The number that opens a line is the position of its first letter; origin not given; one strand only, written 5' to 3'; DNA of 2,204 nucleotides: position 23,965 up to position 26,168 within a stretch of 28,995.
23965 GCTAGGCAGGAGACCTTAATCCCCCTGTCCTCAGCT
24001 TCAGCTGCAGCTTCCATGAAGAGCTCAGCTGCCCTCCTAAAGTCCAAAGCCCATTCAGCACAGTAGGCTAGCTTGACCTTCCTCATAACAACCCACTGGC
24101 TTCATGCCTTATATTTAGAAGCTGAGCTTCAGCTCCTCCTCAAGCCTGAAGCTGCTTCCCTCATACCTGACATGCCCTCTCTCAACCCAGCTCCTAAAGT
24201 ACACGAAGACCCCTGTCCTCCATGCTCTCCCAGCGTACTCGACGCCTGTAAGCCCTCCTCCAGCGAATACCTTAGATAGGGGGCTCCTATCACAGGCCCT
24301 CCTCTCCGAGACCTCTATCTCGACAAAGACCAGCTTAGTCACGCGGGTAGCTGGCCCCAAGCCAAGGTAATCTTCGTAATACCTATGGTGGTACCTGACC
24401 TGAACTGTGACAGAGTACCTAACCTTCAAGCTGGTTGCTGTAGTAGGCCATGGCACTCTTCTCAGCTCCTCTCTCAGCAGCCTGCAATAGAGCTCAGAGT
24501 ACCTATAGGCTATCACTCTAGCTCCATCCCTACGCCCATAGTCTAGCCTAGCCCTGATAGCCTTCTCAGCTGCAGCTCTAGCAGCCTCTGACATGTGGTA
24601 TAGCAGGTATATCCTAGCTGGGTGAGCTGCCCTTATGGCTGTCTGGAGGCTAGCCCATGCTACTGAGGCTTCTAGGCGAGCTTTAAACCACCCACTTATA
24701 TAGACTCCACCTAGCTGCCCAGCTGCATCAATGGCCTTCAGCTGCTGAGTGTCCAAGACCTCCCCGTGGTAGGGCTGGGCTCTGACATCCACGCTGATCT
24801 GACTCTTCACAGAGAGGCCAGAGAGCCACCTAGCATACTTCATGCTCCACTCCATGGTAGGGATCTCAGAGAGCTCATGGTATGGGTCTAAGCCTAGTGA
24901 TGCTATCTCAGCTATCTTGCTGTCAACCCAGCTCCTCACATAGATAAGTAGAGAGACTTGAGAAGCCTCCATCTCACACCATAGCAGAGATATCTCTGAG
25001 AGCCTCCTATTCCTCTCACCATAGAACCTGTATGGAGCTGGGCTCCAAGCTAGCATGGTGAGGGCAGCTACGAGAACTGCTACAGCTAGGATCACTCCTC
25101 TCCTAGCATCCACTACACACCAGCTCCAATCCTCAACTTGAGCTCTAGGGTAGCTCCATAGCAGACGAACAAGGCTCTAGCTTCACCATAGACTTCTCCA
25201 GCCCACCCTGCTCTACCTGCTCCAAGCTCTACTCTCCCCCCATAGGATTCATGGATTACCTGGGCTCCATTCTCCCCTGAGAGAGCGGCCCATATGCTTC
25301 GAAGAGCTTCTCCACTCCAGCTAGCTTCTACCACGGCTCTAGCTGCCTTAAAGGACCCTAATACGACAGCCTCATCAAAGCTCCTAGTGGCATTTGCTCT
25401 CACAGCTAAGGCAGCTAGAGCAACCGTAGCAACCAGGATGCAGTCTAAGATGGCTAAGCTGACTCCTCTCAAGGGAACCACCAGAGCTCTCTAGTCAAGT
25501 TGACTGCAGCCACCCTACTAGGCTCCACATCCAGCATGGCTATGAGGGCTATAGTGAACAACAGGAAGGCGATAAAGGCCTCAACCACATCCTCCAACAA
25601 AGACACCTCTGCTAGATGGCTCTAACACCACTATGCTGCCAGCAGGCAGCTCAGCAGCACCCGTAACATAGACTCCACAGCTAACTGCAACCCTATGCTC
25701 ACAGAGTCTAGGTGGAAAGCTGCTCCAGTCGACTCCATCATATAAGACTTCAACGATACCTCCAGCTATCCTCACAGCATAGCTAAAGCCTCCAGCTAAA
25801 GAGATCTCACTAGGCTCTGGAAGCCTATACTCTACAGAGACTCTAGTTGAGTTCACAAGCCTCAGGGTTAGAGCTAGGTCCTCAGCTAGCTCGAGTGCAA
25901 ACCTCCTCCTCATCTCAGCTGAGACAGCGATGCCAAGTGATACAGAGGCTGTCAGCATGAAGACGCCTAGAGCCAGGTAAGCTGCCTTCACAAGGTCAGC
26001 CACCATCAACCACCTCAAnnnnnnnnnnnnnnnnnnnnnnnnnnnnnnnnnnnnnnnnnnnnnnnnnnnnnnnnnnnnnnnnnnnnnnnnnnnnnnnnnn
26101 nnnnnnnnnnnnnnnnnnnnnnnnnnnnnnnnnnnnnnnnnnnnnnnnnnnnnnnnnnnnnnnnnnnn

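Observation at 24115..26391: Overlapping operon of small, Cys-rich, N-terminally anchored proteins with no recognisable domains (possible pilin-like or novel surface module)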

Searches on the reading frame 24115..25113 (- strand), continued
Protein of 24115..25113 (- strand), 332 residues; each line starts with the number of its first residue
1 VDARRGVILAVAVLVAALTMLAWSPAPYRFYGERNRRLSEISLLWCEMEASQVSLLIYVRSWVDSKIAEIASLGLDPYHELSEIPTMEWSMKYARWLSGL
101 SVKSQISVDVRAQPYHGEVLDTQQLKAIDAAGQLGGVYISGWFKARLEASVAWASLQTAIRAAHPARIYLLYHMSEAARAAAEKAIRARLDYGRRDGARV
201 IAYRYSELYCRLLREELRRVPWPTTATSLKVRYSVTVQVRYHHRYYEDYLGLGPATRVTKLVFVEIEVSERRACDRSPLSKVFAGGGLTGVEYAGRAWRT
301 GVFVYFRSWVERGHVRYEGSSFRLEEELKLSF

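Call 76: list_cluster_members(proteins=[P0027, P0029, P0030, P0031, P0032, P0036, P0037, P0038, P0039, P0026])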
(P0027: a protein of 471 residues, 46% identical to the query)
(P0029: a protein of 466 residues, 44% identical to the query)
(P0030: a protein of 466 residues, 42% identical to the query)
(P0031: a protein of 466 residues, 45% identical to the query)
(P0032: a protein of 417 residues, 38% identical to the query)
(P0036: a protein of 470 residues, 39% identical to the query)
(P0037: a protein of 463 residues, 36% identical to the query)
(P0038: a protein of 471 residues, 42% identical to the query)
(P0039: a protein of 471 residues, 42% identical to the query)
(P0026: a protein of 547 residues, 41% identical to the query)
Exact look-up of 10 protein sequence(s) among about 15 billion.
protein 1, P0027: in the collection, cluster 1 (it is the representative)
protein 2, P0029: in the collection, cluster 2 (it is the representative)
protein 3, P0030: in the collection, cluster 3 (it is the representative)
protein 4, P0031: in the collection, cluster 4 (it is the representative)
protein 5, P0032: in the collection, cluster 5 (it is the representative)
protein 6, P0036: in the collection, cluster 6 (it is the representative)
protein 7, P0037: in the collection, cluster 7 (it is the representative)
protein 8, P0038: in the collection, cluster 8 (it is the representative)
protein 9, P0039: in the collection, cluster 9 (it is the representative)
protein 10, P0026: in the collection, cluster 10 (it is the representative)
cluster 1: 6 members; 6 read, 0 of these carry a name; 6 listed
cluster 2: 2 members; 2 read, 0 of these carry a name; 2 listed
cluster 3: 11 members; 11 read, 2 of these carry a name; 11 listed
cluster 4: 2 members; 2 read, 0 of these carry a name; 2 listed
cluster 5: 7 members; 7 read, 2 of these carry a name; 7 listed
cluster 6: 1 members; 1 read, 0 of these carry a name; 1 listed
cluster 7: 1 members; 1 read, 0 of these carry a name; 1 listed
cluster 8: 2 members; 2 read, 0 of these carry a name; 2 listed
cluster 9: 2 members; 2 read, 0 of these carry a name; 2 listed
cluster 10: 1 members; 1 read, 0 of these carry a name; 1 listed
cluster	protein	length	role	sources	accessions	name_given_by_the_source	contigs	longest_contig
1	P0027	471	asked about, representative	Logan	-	-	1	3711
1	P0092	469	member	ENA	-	-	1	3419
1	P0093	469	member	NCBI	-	-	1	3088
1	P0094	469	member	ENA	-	-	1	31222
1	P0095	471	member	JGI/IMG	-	-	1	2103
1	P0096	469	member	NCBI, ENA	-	-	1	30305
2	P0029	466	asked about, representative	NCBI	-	-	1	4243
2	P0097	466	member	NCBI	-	-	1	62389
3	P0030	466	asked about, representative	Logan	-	-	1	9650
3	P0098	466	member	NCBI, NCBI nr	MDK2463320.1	MAG: ATPase, T2SS/T4P/T4SS family [Candidatus Korarchaeota archaeon] | ATPase, T2SS/T4P/T4SS family [Candidatus Korarchaeota archaeon]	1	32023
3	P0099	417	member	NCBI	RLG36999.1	MAG: hypothetical protein DRO01_07630, partial [Thermoproteota archaeon]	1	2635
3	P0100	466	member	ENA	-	-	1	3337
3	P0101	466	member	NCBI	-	-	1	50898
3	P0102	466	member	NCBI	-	-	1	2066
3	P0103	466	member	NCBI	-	-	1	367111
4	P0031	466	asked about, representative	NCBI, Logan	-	-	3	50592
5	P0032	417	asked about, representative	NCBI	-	-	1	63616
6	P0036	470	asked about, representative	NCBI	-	-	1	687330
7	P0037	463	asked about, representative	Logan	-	-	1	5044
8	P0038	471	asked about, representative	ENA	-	-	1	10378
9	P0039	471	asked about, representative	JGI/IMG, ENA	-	-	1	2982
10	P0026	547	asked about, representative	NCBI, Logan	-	-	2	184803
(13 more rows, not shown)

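Call 77: find_encoding_contigs(protein=P0103, flank=10000, max_places=1)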
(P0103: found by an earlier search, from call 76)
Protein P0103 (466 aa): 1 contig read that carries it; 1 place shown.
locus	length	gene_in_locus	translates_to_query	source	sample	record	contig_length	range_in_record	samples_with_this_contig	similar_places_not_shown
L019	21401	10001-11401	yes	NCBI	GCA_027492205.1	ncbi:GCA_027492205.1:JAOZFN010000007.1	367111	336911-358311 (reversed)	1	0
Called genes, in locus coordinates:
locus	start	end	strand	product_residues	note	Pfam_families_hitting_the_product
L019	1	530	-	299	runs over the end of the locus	PF00398:RrnaAD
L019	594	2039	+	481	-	PF01139:RtcB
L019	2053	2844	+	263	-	PF22199:FKBP26_IF, PF18046:FKBP26_C (weak)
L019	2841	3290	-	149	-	PF03684:UPF0179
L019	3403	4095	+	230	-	PF00227:Proteasome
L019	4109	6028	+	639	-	PF17214:KH_TffA, PF00753:Lactamase_B, PF23023:Anti-Pycsar_Apyc1 (weak), PF12706:Lactamase_B_2, PF16661:Lactamase_B_6, PF10996:Beta-Casp, PF07521:RMMBL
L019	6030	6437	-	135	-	PF04472:SepF (weak)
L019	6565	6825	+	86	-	PF01423:LSM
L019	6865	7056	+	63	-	PF01907:Ribosomal_L37e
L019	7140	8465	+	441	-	PF01656:CbiA (weak)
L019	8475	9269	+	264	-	-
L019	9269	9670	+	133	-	-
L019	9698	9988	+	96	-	-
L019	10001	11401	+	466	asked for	PF00437:T2SSE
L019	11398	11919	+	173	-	-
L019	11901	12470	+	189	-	-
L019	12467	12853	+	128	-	PF01478:Peptidase_A24 (weak)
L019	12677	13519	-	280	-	PF00382:TFIIB (weak)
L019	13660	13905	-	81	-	-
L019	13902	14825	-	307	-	-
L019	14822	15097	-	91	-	-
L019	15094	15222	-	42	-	-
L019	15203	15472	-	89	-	-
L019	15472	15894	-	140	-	-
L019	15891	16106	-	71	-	-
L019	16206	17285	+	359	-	PF00291:PALP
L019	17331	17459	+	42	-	-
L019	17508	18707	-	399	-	PF00999:Na_H_Exchanger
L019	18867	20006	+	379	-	PF07992:Pyr_redox_2, PF00070:Pyr_redox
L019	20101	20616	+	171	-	PF00383:dCMP_cyt_deam_1, PF14437:MafB19-deam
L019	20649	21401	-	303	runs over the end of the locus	PF06267:DUF1028, PF07719:TPR_2 (faint)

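Call 78: find_encoding_contigs(protein=P0031, flank=10000, max_places=1)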
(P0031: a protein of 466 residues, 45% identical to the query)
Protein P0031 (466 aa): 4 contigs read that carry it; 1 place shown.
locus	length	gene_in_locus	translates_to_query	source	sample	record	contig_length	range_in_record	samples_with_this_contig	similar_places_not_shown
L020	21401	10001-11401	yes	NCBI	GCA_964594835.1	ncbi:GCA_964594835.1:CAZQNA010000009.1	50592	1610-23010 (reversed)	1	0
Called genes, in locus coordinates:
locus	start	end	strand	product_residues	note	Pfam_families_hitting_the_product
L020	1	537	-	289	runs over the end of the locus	PF00398:RrnaAD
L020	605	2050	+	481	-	PF01139:RtcB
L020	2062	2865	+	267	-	PF22199:FKBP26_IF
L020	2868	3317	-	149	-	PF03684:UPF0179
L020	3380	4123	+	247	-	PF00227:Proteasome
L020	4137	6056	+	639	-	PF17214:KH_TffA, PF00753:Lactamase_B, PF23023:Anti-Pycsar_Apyc1 (weak), PF12706:Lactamase_B_2, PF16661:Lactamase_B_6, PF10996:Beta-Casp, PF07521:RMMBL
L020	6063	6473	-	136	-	PF04472:SepF (weak)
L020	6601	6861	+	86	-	PF01423:LSM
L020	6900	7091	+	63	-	PF01907:Ribosomal_L37e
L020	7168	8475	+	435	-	-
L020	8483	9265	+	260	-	-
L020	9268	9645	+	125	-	-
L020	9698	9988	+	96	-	-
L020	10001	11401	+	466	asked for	PF00437:T2SSE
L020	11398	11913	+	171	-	-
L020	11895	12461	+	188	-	-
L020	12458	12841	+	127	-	PF01478:Peptidase_A24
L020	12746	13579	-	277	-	PF00382:TFIIB (faint)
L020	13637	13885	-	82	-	-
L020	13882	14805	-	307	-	-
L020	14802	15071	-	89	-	-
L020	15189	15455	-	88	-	-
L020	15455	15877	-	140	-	-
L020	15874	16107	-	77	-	-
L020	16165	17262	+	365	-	PF00291:PALP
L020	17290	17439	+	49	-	-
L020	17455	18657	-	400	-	PF00999:Na_H_Exchanger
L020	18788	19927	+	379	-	PF07992:Pyr_redox_2, PF00070:Pyr_redox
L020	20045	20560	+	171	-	PF00383:dCMP_cyt_deam_1, PF14437:MafB19-deam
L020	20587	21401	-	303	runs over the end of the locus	PF06267:DUF1028, PF07719:TPR_2 (faint)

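Call 85: search_protein_families(library=pfam, proteins=[L009:9698-9991:+, L017:9650-9904:-, L019:9698-9988:+, L004:4939-5163:-, L004:9612-10004:+, L005:9621-10001:+, L008:5216-5593:+, L005:9079-9495:+, L019:15472-15894:-, L019:13902-14825:-], max_evalue=10)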
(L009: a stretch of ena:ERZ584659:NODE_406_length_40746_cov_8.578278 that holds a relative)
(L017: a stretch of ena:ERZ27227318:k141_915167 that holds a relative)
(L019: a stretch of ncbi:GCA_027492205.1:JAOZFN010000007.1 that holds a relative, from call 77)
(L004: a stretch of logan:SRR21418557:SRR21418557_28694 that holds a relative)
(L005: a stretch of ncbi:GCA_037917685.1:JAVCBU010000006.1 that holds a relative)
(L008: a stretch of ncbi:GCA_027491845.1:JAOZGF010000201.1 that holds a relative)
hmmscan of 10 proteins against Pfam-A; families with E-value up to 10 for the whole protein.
L009:9698-9991:+ (97 aa): 1 family
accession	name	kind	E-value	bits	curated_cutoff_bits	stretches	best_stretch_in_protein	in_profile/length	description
PF04964.19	Flp_Fap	-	0.036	14.3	32.2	1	16-48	1-31/46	Flp/Fap pilin component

L017:9650-9904:- (84 aa): 2 families
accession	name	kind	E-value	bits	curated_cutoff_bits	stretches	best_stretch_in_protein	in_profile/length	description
PF01594.21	AI-2E_transport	-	0.0018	18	34.3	1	10-80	38-107/327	AI-2E family transporter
PF22080.2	Dark_CARD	-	0.092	13.8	25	1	10-59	23-70/82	Dark, CARD domain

L019:9698-9988:+ (96 aa): 1 family
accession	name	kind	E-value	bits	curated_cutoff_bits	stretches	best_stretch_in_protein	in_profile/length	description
PF04964.19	Flp_Fap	-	0.019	15.2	32.2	1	15-47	1-31/46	Flp/Fap pilin component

L004:4939-5163:- (74 aa): 1 family
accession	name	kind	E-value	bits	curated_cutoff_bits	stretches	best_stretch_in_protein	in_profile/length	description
PF12699.13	phiKZ_IP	-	0.0012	18.6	27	1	29-62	87-120/387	phiKZ-like phage internal head proteins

L004:9612-10004:+ (130 aa): 0 families

L005:9621-10001:+ (126 aa): 0 families

L008:5216-5593:+ (125 aa): 2 families
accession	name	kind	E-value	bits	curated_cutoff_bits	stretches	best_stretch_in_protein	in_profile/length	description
PF04549.19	CD47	-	0.033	14.9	25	1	2-40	61-98/147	CD47 transmembrane region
PF08510.17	PIG-P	-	0.18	12.1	39.3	1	14-51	54-86/121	PIG-P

L005:9079-9495:+ (138 aa): 0 families

L019:15472-15894:- (140 aa): 0 families

L019:13902-14825:- (307 aa): 0 families
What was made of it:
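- On Type IV filament pilin/pseudopilin module (archaeal T4P sense): Homologues from other loci tested for A, B, D and E (no C homologue was scanned) give no pilin family at E up to 10 (call 85). arCOG membership could not be tested.
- On Tad/Flp system: They hit Flp_Fap only weakly (E 0.019-0.036, below the gathering score; call 85).
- Closest known: Tad/Flp pili. Same: It gives weak hits, and only to Pfam Flp_Fap (call 85).
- That pilin matches Pfam Flp_Fap only weakly (E 0.02-0.04, call 85).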

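Call 88: list_cluster_members(proteins=[L017:5310-6374:+, L017:13385-14713:-, L017:14729-15919:-, L017:18815-19240:-, L017:19242-20150:-, L018:13361-14689:-, L018:5295-6380:+, L018:18979-19887:-, L017:12907-13401:+, L017:9650-9904:-])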
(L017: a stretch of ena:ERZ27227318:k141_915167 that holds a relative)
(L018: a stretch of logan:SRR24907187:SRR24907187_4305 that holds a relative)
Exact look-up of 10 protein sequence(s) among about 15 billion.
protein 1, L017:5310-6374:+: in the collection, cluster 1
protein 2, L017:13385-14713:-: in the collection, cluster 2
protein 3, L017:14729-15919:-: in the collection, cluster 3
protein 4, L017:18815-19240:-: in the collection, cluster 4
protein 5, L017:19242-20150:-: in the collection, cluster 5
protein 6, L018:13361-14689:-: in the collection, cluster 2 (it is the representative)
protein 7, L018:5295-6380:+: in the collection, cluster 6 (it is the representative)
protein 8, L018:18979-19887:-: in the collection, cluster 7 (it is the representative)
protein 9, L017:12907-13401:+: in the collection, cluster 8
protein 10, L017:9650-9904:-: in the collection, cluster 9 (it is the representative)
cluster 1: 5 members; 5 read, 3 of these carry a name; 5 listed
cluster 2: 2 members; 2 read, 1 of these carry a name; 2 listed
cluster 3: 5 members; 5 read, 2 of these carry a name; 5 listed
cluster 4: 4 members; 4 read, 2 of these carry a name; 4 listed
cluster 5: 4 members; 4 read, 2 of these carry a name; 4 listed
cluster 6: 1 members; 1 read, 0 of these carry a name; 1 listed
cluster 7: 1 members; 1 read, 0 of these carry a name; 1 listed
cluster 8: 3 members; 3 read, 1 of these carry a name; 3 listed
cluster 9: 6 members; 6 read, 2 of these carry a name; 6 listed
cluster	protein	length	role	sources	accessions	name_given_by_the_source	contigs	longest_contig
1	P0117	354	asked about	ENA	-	-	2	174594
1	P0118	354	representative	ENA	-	-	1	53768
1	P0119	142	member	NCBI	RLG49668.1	MAG: S-methyl-5-thioribose-1-phosphate isomerase, partial [Thermoproteota archaeon]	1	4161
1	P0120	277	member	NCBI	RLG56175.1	MAG: S-methyl-5-thioribose-1-phosphate isomerase, partial [Thermoproteota archaeon]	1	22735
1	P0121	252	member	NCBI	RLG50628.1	MAG: S-methyl-5-thioribose-1-phosphate isomerase, partial [Thermoproteota archaeon]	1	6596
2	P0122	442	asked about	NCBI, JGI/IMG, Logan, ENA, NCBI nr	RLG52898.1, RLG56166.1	MAG: serine hydroxymethyltransferase [Thermoproteota archaeon] | MAG: serine hydroxymethyltransferase [Candidatus Korarchaeota archaeon]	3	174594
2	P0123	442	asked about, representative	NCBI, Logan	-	-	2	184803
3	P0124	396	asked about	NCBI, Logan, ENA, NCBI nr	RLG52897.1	MAG: hypothetical protein DRN96_01460 [Thermoproteota archaeon] | MAG: hypothetical protein DRN96_01460 [Candidatus Korarchaeota archaeon]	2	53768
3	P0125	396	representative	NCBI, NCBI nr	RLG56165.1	MAG: hypothetical protein DRN99_00405 [Thermoproteota archaeon] | MAG: hypothetical protein DRN99_00405 [Candidatus Korarchaeota archaeon]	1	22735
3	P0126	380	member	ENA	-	-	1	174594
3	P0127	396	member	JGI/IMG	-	-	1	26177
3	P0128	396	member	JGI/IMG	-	-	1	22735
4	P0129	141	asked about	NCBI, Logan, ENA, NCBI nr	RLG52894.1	MAG: hypothetical protein DRN96_01445 [Thermoproteota archaeon] | MAG: hypothetical protein DRN96_01445 [Candidatus Korarchaeota archaeon]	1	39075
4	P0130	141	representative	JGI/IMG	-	-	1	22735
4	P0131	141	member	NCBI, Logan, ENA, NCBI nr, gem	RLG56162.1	MAG: hypothetical protein DRN99_00390 [Thermoproteota archaeon] | MAG: hypothetical protein DRN99_00390 [Candidatus Korarchaeota archaeon]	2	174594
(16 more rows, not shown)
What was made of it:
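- On Type IV filament pilin/pseudopilin module (archaeal T4P sense): The sister MAG's copy is DRN96_01470 (call 88).
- Its proteins are exact matches to DRN96_01445, DRN96_01460 and DRN96_01470 (call 88).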

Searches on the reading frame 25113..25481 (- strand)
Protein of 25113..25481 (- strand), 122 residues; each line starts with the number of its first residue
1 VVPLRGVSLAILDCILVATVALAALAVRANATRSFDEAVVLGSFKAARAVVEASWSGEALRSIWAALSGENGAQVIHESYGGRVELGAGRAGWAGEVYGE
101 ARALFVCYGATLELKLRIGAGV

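Call 4: search_protein_families(library=pfam, proteins=[window:25113-25481:-], max_evalue=1)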
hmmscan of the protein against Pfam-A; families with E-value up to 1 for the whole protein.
window:25113-25481:- (122 aa): 0 families

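Call 15: search_protein_families(library=ncbifam, proteins=[window:25113-25481:-], max_evalue=1)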
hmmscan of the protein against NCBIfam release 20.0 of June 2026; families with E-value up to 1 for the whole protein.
window:25113-25481:- (122 aa): 2 families
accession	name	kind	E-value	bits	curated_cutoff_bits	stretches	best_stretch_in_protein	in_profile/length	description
NF000395.3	blaOXA-60_like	exception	0.12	11.7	550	1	8-45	10-49/271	OXA-60 family carbapenem-hydrolyzing class D beta-lactamase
NF001312.0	PRK00258.1-4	equivalog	0.14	11.4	295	1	25-86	117-177/285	shikimate dehydrogenase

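Call 48: search_solved_structures(query=A3, max_evalue=10)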
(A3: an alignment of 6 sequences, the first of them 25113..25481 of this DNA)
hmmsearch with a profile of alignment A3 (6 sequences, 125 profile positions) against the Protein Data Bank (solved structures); distinct sequences matched with E-value up to 10: 2.
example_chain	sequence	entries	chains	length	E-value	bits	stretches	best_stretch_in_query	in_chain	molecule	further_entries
9k3h_R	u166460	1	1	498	0.12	15.7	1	8-69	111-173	Melanocortin receptor 5,Melanocortin receptor 5,Melanocortin receptor 5,LgBiT subunit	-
8inr_R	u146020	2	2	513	0.12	15.7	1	8-69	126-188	HA signal peptide,Melanocortin receptor 5,LgBiT subunit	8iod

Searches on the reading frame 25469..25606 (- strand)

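Call 4: search_protein_families(library=pfam, proteins=[window:25469-25606:-], max_evalue=1)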
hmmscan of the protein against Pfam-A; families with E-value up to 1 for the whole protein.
window:25469-25606:- (45 aa): 0 families

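Call 15: search_protein_families(library=ncbifam, proteins=[window:25469-25606:-], max_evalue=1)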
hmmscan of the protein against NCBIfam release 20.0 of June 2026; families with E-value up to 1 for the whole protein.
window:25469-25606:- (45 aa): 1 family
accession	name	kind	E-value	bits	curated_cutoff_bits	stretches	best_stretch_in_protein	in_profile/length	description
NF041589.1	PepG1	equivalog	0.13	11.9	70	1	5-24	17-36/47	type I toxin-antitoxin system toxin PepG1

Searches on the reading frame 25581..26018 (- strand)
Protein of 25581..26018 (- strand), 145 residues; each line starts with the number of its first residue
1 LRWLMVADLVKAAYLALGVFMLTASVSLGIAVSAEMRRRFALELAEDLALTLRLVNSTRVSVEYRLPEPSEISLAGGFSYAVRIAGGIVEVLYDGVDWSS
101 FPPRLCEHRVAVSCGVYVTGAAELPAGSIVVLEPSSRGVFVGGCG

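Call 4: search_protein_families(library=pfam, proteins=[window:25581-26018:-], max_evalue=1)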
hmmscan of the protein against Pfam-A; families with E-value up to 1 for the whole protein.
window:25581-26018:- (145 aa): 0 families

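Call 15: search_protein_families(library=ncbifam, proteins=[window:25581-26018:-], max_evalue=1)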
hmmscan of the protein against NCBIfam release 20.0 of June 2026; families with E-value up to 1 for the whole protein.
window:25581-26018:- (145 aa): 2 families
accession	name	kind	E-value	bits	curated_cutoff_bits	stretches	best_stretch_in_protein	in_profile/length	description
TIGR04378.1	myo_inos_iolB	equivalog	0.07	12.7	205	1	49-105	98-155/247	5-deoxy-glucuronate isomerase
NF040905.2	GguA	equivalog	0.14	10.5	810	1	22-86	331-395/500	multiple monosaccharide ABC transporter ATP-binding protein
